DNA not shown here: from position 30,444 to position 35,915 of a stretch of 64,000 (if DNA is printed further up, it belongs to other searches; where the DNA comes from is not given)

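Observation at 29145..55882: Candidate phospho-signalling plus giant adhesin/protease system (27 kb, one strand)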

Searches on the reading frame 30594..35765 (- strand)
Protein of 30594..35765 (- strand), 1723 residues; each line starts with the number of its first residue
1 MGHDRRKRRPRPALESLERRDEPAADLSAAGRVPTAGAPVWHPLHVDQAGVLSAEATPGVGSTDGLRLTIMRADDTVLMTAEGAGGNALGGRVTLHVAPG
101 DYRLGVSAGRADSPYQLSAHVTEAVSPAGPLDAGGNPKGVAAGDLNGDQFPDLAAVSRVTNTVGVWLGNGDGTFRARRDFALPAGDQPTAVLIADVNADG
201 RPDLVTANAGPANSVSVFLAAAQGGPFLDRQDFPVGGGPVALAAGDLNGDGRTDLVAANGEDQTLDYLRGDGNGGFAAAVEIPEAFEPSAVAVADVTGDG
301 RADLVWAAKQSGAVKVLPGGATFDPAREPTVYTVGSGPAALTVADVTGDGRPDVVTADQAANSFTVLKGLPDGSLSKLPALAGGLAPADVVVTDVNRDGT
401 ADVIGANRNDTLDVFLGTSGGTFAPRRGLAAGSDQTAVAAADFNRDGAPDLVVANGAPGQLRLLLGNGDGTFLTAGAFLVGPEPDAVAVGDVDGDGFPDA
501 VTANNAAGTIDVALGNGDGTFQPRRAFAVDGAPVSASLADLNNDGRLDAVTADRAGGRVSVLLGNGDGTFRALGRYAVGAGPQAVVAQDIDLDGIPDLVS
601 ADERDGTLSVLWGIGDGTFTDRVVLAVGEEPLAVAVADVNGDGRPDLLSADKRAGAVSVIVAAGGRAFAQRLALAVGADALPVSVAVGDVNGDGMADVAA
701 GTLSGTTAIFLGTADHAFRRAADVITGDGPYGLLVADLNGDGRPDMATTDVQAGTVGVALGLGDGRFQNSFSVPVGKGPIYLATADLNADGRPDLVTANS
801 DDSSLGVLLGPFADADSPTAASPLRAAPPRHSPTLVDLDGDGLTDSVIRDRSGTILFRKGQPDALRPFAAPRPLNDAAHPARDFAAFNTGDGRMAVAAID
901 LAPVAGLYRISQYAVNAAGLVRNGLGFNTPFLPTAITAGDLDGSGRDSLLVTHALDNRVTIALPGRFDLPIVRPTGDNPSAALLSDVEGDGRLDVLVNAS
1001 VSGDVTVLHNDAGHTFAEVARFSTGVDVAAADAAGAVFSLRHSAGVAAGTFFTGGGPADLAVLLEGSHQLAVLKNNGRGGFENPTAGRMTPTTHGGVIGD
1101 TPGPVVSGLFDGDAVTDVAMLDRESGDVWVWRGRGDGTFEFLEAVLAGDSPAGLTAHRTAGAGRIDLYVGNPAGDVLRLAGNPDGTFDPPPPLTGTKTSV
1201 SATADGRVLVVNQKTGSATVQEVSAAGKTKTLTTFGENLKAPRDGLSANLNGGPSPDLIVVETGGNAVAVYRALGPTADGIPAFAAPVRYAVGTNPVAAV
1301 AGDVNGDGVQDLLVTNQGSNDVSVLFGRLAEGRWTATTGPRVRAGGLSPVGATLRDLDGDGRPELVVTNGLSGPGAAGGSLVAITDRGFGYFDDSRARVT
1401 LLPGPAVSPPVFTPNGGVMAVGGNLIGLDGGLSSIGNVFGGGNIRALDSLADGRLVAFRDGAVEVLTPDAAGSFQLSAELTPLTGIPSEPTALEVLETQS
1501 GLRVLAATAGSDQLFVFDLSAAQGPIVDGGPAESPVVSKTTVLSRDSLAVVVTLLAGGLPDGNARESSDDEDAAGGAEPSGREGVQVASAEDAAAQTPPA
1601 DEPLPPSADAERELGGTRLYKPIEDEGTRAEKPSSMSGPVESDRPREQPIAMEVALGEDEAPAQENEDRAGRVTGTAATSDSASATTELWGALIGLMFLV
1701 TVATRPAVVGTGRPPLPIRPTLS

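Call 4: search_protein_families(library=pfam, proteins=[window:30594-35765:-], max_evalue=0.01)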
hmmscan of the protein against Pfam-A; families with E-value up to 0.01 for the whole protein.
window:30594-35765:- (1723 aa): 3 families
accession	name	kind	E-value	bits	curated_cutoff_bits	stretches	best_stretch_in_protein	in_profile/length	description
PF13517.12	FG-GAP_3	-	2.7e-127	415.8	26.9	17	589-648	1-60/61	FG-GAP-like repeat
PF01839.29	FG-GAP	-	1.3e-60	201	22.1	9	289-316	3-36/37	FG-GAP repeat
PF16743.10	PliI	-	6.9e-09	35.9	27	0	1344-1376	56-86/123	Periplasmic lysozyme inhibitor of I-type lysozyme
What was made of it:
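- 30594..35765 (-): g4: 1723-aa FG-GAP/VCBS protein. N-terminal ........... export motif (35697-35729); PPC-like domain, assigned by eye (35391-35648); FG-GAP repeats (31566-35348); acidic low-complexity stalk (30711-31148); C-terminal TM (30657-30701); 17-aa tail (30597-30647). Pfam FG-GAP_3 2.7e-127 with 17 stretches (call 4).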

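Call 8: search_protein_families(library=ncbifam, proteins=[window:30594-35765:-], max_evalue=0.01)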
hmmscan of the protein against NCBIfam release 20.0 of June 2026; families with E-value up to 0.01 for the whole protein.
window:30594-35765:- (1723 aa): 2 families
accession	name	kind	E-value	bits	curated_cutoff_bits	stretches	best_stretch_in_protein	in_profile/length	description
NF047539.1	XAC2610_fam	domain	2.9e-16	59.7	35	0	193-233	3-46/89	XAC2610-related protein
NF040734.1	CC-COOH_SaoC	equivalog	0.00067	19.4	80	0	1296-1326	47-77/148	Cys-Cys-COOH (seleno)protein SaoC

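Call 26: find_homologous_proteins(query=window:30594-35765:-, max_evalue=1e-30)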
Query window:30594-35765:- (1723 aa): 4857 proteins with E <= 1e-30 among 8000 candidates; the best 120 are listed.
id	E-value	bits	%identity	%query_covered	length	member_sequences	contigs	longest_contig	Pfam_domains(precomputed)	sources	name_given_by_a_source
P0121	0.0e+0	3698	100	100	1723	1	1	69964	PF01839.30,PF16743.11,PF13517.13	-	-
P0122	0.0e+0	2318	70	98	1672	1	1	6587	PF01839.30,PF16743.11,PF13517.13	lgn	-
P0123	0.0e+0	1999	58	100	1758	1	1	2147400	PF01839.30,PF12256.15,PF16743.11,PF13517.13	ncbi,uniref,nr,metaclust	ncbi:FG-GAP repeat domain-containing protein [Zavarzinella formosa]|uniref:FG-GAP repeat domain-cont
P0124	0.0e+0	1545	39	86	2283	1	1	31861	PF01839.30,PF12256.15,PF10282.16,PF04151.22,PF16743.11,PF00404.25,PF14779.13,PF13517.13,PF21955.1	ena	-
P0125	0.0e+0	1394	38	88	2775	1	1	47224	PF01839.30,PF12256.15,PF25839.1,PF10282.16,PF04151.22,PF16743.11,PF14779.13,PF13517.13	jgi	jgi:hypothetical protein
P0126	0.0e+0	1370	40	88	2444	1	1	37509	PF01839.30,PF12256.15,PF10282.16,PF04151.22,PF16743.11,PF14779.13,PF13517.13,PF14783.13,PF23743.2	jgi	jgi:hypothetical protein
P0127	0.0e+0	1370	42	83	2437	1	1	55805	PF01839.30,PF12256.15,PF16743.11,PF14779.13,PF13517.13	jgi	jgi:hypothetical protein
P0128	0.0e+0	1350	40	80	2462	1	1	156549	PF01839.30,PF12256.15,PF10282.16,PF16743.11,PF13517.13,PF00395.26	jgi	jgi:hypothetical protein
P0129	0.0e+0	1340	41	82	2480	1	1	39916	PF01839.30,PF12256.15,PF10282.16,PF16743.11,PF00404.25,PF14779.13,PF13517.13,PF14783.13,PF23743.2,PF21955.1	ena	-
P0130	0.0e+0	1329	39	83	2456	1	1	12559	PF01839.30,PF12256.15,PF10282.16,PF04151.22,PF16743.11,PF00404.25,PF25292.1,PF13517.13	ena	-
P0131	0.0e+0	1318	35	83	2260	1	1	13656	PF01839.30,PF12256.15,PF04151.22,PF16743.11,PF00404.25,PF13517.13,PF14783.13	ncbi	-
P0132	0.0e+0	1293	38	81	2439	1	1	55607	PF01839.30,PF12256.15,PF16743.11,PF13517.13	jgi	jgi:FG-GAP-like repeat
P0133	0.0e+0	1266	39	88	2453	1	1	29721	PF01839.30,PF12256.15,PF16743.11,PF13517.13,PF00395.26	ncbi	-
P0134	0.0e+0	1250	42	88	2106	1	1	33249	PF01839.30,PF12256.15,PF16743.11,PF14779.13,PF13517.13,PF00395.26,PF21955.1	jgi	jgi:hypothetical protein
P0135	0.0e+0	1244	43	81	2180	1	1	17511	PF01839.30,PF12256.15,PF10282.16,PF16743.11,PF00404.25,PF13517.13,PF00395.26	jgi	jgi:hypothetical protein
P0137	0.0e+0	1235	41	82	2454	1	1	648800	PF01839.30,PF12256.15,PF04151.22,PF16743.11,PF13517.13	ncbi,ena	-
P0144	0.0e+0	1187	41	80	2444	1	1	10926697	PF01839.30,PF12256.15,PF10282.16,PF16743.11,PF00404.25,PF13517.13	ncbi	-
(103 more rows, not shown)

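Call 27: find_encoding_contigs(protein=P0123, flank=10000, max_places=2)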
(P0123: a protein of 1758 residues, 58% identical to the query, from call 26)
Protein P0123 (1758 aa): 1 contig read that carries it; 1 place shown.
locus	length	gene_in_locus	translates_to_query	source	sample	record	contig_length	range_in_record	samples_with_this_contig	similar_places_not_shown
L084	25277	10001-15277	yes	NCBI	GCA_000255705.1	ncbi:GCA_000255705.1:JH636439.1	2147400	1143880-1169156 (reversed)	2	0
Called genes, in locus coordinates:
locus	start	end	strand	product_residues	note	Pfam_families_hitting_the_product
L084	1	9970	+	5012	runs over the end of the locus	PF04151:PPC (faint), PF11974:bMG3 (faint), PF17210:SdrD_B, PF06739:SBBP (weak), PF17210:SdrD_B, PF06739:SBBP (weak), PF17210:SdrD_B, PF03415:Peptidase_C11, +1 more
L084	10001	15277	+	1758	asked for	PF12256:TcdB_toxin_midN (faint), PF13517:FG-GAP_3, PF16743:PliI (faint), PF13517:FG-GAP_3, PF01839:FG-GAP (weak), PF13517:FG-GAP_3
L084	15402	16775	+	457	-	PF07394:DUF1501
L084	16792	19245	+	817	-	PF07583:PSCyt2, PF07587:PSD1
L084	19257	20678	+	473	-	PF07635:PSCyt1, PF24807:WD40_CDC20-Fz, PF13570:Beta-prop_ACSF4, PF23381:Beta-prop_IFT122_1st, PF23414:Beta-prop_EML_2, PF24805:EIF3I, PF25175:Beta-prop_WDR5, PF25173:Beta-prop_WDR3_1st, +41 more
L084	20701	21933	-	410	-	PF07690:MFS_1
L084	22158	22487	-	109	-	-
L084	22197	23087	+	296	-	-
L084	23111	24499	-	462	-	-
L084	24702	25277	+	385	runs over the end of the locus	PF02746:MR_MLE_N, PF13378:MR_MLE_C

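Call 28: find_encoding_contigs(protein=P0144, flank=10000, max_places=2)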
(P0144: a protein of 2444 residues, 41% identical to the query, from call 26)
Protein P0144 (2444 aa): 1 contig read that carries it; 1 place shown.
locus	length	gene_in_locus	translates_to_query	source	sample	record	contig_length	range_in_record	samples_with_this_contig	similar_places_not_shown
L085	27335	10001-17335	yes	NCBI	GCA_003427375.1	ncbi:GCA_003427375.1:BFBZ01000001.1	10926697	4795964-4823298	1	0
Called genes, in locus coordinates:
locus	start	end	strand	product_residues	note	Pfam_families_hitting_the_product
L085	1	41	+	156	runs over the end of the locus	-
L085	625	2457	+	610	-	PF13428:TPR_14 (faint), PF13424:TPR_12 (faint), PF00515:TPR_1 (faint), PF07719:TPR_2 (faint), PF23914:TPR_CcmH_CycH (weak), PF13432:TPR_16, PF14559:TPR_19, PF13414:TPR_11 (weak), +4 more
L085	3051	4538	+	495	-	PF01554:MatE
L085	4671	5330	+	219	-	PF04307:YdjM (weak)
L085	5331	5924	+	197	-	PF00440:TetR_N, PF13305:TetR_C_33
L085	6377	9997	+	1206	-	PF00069:Pkinase, PF07714:PK_Tyr_Ser-Thr, PF13432:TPR_16 (weak), PF14559:TPR_19 (weak), PF13432:TPR_16, PF00515:TPR_1 (weak), PF14559:TPR_19 (weak), PF13432:TPR_16 (weak), +11 more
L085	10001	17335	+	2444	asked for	PF13517:FG-GAP_3, PF13517:FG-GAP_3, PF13517:FG-GAP_3, PF13517:FG-GAP_3, PF13517:FG-GAP_3, PF13517:FG-GAP_3, PF13517:FG-GAP_3, PF13517:FG-GAP_3, +10 more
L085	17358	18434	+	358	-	PF16261:DUF4915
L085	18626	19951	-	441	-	PF10282:Lactonase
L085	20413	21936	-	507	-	PF04542:Sigma70_r2, PF04545:Sigma70_r4, PF08281:Sigma70_r4_2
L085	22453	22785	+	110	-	-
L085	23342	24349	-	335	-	PF00291:PALP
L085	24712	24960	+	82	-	PF05360:YiaAB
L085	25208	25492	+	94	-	-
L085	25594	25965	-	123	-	-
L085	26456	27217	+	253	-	-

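Call 29: find_encoding_contigs(protein=P0137, flank=10000, max_places=2)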
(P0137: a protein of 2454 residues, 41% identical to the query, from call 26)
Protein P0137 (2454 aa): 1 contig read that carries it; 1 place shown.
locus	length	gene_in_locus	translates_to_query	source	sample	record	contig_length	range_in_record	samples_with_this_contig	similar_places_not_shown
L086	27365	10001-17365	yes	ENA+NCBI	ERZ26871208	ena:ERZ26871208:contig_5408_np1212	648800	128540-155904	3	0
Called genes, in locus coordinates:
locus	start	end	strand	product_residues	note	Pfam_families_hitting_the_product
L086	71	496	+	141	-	PF03795:YCII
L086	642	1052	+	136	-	PF00903:Glyoxalase, PF06983:3-dmu-9_3-mt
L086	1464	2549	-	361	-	PF18845:baeRF_family3, PF18848:baeRF_family6 (weak), PF18849:baeRF_family7 (weak), PF18851:baeRF_family8 (weak)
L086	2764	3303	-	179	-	-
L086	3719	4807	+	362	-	PF09492:Pec_lyase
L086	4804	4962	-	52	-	-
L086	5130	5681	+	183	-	-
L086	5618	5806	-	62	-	-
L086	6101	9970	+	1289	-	PF00069:Pkinase, PF07714:PK_Tyr_Ser-Thr, PF13432:TPR_16 (weak), PF14559:TPR_19 (weak), PF13432:TPR_16 (weak), PF14559:TPR_19 (weak), PF13432:TPR_16 (weak), PF00515:TPR_1 (weak), +11 more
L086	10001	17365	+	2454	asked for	PF04151:PPC (weak), PF13517:FG-GAP_3, PF13517:FG-GAP_3, PF01839:FG-GAP (weak), PF13517:FG-GAP_3, PF01839:FG-GAP (weak), PF13517:FG-GAP_3, PF13517:FG-GAP_3, +3 more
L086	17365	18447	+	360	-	PF16261:DUF4915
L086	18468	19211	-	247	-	PF00702:Hydrolase (faint), PF08282:Hydrolase_3, PF03332:PMM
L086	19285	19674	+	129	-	-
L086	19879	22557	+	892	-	-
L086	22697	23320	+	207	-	-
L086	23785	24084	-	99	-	-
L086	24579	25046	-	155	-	-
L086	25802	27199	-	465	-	PF01408:GFO_IDH_MocA (weak)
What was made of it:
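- Reverse look-ups from two g4 homologs found a kinase-TPR gene 3 and 30 bp upstream (calls 28, 29).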

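Call 31: search_protein_families(library=pfam, proteins=[L085:17358-18434:+], max_evalue=0.001)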
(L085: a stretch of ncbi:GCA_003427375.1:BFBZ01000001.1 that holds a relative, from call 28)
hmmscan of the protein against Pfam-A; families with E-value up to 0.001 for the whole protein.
L085:17358-18434:+ (358 aa): 1 family
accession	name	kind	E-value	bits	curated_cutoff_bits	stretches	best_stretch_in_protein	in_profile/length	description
PF16261.11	DUF4915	-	1.8e-129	431.9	35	1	24-339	3-316/316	Domain of unknown function (DUF4915)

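Call 37: search_protein_families(library=ncbifam, proteins=[L085:10001-10240:+, L085:17358-18434:+, L086:10001-10240:+], max_evalue=1)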
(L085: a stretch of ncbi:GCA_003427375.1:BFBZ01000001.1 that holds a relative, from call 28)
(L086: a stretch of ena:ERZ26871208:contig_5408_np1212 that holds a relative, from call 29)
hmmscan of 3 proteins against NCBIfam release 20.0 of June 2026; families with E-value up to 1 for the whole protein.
L085:10001-10240:+ (80 aa): 1 family
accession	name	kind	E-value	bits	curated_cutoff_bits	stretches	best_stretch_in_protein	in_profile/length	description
NF007587.0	PRK10224.1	equivalog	0.035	14.2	61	0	7-21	24-38/44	pyr operon leader peptide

L085:17358-18434:+ (358 aa): 2 families
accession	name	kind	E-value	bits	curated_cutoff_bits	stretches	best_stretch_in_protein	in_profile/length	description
TIGR03032.1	TIGR03032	hypoth_equivalog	1.3e-134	448.4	251.5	1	17-351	2-334/335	TIGR03032 family protein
NF005851.0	PRK07772.1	subfamily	0.071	13.3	194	1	55-86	32-61/191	single-stranded DNA-binding protein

L086:10001-10240:+ (80 aa): 0 families

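Call 66: search_solved_structures(query=window:30594-35765:-, max_evalue=0.00001)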
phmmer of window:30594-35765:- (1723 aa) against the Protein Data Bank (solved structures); distinct sequences matched with E-value up to 0.00001: 0.
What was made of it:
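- On Integrin alpha: No thigh/calf or integrin-beta domain appears in any scan (calls 4, 8), and there is no PDB sequence match at E<=1e-5 (call 66).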

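Call 79: search_protein_families(library=padloc, proteins=[window:30594-35765:-], max_evalue=0.001)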
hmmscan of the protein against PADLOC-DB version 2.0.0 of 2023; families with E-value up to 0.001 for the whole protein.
window:30594-35765:- (1723 aa): 0 families
